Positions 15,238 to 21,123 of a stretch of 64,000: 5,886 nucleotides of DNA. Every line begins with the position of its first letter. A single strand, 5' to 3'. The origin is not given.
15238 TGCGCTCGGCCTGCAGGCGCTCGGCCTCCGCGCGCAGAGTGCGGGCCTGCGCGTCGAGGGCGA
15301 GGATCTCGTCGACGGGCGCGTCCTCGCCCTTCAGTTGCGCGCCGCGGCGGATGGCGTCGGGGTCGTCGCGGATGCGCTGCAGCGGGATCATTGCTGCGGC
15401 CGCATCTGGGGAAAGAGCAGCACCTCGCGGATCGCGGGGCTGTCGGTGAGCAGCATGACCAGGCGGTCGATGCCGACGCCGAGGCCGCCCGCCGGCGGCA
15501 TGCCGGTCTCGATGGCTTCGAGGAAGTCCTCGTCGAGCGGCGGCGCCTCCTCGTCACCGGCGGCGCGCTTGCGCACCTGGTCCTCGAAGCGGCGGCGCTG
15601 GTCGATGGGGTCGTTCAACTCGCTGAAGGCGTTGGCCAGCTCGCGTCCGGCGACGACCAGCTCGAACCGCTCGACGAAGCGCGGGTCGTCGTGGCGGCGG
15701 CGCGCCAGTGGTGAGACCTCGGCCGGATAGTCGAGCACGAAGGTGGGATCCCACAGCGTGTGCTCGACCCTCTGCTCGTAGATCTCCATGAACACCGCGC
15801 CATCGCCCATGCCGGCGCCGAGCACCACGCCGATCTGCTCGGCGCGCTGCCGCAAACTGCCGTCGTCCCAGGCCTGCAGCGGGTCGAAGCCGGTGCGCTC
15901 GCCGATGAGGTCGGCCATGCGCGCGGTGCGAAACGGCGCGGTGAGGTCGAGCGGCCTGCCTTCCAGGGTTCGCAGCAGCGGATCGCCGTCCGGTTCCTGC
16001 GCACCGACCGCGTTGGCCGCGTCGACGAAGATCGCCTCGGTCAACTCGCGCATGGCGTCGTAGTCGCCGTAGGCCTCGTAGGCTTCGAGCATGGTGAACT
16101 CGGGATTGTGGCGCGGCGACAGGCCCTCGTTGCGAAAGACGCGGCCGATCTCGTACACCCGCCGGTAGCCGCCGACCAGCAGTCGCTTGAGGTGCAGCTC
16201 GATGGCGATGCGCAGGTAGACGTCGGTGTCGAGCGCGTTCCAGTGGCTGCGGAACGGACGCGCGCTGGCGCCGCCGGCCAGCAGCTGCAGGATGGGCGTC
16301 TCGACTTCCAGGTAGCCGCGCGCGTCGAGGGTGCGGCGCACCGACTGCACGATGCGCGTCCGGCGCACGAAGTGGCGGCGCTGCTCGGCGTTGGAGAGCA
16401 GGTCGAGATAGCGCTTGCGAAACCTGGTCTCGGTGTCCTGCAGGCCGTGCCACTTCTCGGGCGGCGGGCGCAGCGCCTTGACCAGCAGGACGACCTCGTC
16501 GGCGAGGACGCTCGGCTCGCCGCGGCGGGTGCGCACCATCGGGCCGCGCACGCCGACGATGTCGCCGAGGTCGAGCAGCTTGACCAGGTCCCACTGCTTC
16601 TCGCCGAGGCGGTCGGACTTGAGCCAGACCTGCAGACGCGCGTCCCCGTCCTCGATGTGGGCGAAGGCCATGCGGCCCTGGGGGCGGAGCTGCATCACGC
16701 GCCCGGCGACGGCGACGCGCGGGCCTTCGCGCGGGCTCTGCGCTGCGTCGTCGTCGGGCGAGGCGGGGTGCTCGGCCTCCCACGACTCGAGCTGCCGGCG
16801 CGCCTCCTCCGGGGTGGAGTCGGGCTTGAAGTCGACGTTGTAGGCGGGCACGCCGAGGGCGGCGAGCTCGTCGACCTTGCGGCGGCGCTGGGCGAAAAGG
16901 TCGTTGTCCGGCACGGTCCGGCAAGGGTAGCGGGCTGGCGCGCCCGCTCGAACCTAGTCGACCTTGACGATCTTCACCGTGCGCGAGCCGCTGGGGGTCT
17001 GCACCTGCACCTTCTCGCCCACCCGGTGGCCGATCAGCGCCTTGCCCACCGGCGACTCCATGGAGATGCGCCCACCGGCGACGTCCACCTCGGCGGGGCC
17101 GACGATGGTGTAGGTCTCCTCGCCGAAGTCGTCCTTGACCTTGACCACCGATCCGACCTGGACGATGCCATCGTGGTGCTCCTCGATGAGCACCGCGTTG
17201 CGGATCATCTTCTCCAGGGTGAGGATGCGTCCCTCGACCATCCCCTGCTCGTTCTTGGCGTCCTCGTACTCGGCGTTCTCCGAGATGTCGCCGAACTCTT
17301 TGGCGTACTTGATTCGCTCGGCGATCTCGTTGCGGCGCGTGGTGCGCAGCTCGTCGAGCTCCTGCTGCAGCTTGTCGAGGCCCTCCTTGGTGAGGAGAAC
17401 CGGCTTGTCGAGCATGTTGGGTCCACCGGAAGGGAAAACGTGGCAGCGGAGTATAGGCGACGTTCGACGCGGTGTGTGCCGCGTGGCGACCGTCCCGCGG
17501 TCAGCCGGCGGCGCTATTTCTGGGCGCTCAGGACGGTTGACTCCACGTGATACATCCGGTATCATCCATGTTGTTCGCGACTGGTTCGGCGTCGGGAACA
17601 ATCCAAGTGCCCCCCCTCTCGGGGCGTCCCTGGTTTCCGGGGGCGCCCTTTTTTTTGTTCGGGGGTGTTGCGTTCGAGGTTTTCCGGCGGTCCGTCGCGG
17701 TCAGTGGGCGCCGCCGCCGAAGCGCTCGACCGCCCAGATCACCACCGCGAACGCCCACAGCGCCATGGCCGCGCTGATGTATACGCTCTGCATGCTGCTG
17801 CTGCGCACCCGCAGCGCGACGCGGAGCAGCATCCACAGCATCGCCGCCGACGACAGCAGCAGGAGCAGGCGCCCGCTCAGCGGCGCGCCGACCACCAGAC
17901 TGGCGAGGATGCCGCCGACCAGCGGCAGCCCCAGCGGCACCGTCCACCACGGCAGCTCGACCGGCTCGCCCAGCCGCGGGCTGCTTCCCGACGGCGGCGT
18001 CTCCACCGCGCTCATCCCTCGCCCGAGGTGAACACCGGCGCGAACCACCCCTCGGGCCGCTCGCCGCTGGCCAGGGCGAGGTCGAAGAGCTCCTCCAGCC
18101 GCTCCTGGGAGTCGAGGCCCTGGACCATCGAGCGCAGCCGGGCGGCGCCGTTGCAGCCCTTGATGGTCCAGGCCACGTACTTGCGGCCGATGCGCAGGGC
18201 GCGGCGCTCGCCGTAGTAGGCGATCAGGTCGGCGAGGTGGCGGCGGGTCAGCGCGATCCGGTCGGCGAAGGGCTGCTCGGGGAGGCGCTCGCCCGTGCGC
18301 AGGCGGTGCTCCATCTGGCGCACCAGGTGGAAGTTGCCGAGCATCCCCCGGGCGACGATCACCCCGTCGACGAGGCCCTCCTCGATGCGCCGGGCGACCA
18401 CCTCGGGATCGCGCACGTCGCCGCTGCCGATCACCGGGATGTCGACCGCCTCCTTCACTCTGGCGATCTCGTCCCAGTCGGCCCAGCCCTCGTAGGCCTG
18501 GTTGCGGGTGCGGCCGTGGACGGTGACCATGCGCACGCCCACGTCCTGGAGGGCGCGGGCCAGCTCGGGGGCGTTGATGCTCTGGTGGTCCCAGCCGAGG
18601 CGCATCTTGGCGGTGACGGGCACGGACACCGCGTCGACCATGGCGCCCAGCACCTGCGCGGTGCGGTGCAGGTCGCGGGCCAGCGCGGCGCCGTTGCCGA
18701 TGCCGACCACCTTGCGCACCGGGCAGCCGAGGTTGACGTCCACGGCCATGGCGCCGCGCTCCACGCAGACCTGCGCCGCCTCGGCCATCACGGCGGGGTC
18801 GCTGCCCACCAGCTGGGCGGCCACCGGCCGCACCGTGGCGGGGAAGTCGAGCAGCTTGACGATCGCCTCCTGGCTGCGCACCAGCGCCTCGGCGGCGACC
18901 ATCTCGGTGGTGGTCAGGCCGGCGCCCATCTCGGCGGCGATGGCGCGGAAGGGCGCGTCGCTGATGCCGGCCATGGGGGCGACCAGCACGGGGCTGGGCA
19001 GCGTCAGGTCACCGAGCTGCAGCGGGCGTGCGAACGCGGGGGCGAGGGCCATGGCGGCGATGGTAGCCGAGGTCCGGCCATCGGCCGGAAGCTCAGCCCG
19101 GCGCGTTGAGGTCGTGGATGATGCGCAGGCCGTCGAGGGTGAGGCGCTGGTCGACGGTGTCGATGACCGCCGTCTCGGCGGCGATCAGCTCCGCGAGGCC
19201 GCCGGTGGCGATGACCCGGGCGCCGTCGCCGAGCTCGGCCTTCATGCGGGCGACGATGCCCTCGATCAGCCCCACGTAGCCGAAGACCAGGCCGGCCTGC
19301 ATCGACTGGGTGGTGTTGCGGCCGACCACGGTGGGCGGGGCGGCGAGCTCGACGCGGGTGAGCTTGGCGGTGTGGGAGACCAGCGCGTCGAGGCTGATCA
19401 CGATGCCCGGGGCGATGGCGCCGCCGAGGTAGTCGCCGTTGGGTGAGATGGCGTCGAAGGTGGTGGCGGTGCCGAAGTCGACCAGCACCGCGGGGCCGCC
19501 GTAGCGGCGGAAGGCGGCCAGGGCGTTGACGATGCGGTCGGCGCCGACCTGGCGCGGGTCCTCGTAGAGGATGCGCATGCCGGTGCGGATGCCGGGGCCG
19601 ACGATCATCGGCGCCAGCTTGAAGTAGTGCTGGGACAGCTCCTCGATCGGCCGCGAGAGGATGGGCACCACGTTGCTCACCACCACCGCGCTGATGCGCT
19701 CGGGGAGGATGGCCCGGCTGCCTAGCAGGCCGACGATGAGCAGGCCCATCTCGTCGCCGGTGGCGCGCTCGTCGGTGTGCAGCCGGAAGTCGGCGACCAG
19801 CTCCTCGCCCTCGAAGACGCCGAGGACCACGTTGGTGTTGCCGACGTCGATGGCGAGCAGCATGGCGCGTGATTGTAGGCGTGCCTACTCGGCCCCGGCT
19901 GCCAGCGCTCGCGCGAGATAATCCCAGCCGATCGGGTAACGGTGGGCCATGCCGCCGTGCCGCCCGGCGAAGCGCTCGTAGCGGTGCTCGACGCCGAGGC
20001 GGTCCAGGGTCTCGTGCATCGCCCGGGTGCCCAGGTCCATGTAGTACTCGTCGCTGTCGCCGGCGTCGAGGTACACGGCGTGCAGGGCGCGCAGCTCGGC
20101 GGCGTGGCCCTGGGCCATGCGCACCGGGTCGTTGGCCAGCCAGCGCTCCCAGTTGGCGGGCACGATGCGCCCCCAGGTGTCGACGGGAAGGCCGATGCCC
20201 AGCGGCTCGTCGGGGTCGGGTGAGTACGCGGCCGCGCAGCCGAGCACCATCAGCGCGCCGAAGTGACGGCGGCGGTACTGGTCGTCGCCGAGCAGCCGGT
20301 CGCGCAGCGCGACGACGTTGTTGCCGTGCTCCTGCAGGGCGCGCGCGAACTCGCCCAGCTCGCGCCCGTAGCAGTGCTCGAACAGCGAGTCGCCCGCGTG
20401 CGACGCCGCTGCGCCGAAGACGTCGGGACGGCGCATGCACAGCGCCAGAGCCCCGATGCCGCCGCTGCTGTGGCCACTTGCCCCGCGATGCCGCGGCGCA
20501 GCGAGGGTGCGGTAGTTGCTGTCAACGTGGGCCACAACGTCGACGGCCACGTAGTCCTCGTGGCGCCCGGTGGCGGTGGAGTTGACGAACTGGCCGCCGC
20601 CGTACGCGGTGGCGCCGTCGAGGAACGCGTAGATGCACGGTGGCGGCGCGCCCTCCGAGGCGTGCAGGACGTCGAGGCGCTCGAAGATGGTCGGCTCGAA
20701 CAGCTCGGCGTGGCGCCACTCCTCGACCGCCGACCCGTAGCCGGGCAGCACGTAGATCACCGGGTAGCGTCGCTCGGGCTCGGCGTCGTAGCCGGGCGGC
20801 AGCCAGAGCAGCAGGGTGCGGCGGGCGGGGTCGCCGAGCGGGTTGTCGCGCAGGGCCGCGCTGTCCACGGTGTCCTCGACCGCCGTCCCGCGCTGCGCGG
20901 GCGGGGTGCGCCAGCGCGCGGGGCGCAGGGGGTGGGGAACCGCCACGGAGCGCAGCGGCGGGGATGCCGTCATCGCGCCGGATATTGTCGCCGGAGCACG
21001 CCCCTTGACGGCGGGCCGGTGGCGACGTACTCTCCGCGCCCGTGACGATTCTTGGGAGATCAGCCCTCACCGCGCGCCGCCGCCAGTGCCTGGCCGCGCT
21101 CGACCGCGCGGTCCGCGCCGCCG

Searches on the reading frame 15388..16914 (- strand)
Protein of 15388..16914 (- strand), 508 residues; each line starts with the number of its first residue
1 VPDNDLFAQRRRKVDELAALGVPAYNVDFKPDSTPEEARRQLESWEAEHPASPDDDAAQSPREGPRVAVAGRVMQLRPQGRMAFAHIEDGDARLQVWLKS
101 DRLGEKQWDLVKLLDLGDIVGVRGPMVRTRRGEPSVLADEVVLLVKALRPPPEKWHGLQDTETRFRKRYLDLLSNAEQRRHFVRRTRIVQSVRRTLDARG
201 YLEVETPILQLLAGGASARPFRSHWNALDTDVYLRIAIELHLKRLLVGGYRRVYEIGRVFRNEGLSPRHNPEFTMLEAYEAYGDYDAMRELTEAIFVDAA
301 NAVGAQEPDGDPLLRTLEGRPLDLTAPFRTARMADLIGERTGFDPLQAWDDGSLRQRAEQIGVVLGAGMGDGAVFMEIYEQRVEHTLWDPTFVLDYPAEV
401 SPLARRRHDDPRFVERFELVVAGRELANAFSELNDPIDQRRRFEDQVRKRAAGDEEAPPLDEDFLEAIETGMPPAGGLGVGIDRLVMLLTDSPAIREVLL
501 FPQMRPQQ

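Call 72: search_protein_families(library=pfam, proteins=[window:15388-16914:-], max_evalue=0.00001)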
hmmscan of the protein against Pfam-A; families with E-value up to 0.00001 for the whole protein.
window:15388-16914:- (508 aa): 2 families
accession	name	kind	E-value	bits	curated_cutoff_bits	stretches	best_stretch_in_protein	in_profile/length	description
PF00152.25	tRNA-synt_2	-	3.8e-81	273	25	1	161-504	2-307/308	tRNA synthetases class II (D, K and N)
PF01336.31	tRNA_anti-codon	-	6.5e-13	48.9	27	1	67-144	1-75/75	OB-fold nucleic acid binding domain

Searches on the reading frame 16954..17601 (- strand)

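Call 72: search_protein_families(library=pfam, proteins=[window:16954-17601:-], max_evalue=0.00001)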
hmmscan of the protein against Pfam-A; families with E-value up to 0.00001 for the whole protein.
window:16954-17601:- (215 aa): 2 families
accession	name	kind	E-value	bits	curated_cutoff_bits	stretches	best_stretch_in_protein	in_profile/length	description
PF03449.20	GreA_GreB_N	-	6.8e-28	97.1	24.5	1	69-137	2-70/71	Transcription elongation factor, N-terminal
PF01272.25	GreA_GreB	-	4e-25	88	26.9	1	144-214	3-75/77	Transcription elongation factor, GreA/GreB, C-term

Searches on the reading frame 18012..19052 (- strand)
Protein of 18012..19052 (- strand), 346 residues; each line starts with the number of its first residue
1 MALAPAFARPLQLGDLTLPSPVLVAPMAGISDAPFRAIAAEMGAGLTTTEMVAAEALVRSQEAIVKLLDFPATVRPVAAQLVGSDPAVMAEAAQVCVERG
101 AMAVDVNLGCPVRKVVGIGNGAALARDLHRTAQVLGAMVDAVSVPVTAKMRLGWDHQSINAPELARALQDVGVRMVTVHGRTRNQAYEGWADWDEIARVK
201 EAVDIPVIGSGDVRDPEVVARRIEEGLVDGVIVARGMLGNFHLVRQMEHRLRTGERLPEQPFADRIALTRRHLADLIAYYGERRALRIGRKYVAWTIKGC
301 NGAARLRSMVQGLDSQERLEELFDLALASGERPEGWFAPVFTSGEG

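Call 72: search_protein_families(library=pfam, proteins=[window:18012-19052:-], max_evalue=0.00001)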
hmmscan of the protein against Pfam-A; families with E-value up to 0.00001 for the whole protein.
window:18012-19052:- (346 aa): 1 family
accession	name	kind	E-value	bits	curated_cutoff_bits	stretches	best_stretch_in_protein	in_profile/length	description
PF01207.24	Dus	-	2.7e-80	270.2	20.4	1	24-321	2-300/311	Dihydrouridine synthase (Dus)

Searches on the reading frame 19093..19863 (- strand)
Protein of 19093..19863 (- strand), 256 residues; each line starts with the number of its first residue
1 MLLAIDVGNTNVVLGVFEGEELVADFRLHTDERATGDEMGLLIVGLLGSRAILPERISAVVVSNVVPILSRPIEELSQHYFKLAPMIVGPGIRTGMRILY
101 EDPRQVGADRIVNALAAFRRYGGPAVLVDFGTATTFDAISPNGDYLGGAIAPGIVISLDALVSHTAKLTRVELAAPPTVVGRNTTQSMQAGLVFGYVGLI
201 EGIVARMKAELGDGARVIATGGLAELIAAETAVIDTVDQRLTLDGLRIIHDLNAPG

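Call 72: search_protein_families(library=pfam, proteins=[window:19093-19863:-], max_evalue=0.00001)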
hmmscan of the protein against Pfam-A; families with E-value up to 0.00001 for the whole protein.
window:19093-19863:- (256 aa): 1 family
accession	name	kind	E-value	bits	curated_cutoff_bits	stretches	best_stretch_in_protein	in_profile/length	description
PF03309.20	Pan_kinase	-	3.9e-73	246.1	24.7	1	2-206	1-205/205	Type III pantothenate kinase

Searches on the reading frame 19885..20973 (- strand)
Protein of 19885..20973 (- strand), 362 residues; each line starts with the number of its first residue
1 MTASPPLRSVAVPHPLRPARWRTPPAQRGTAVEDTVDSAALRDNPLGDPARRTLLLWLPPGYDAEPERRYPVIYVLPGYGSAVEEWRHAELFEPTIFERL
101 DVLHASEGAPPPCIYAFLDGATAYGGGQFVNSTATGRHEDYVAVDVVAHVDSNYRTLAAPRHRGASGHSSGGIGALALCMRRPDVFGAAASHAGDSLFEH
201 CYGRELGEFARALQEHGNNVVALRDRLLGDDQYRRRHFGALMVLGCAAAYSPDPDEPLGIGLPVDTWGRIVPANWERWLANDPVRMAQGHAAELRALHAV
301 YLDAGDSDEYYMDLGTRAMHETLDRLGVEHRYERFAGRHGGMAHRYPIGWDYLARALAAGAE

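Call 72: search_protein_families(library=pfam, proteins=[window:19885-20973:-], max_evalue=0.00001)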
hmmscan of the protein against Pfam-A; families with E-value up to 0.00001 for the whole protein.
window:19885-20973:- (362 aa): 1 family
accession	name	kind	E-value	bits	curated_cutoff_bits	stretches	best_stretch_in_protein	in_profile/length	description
PF00756.26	Esterase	-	2.1e-19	70.7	22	1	51-339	7-235/251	Putative esterase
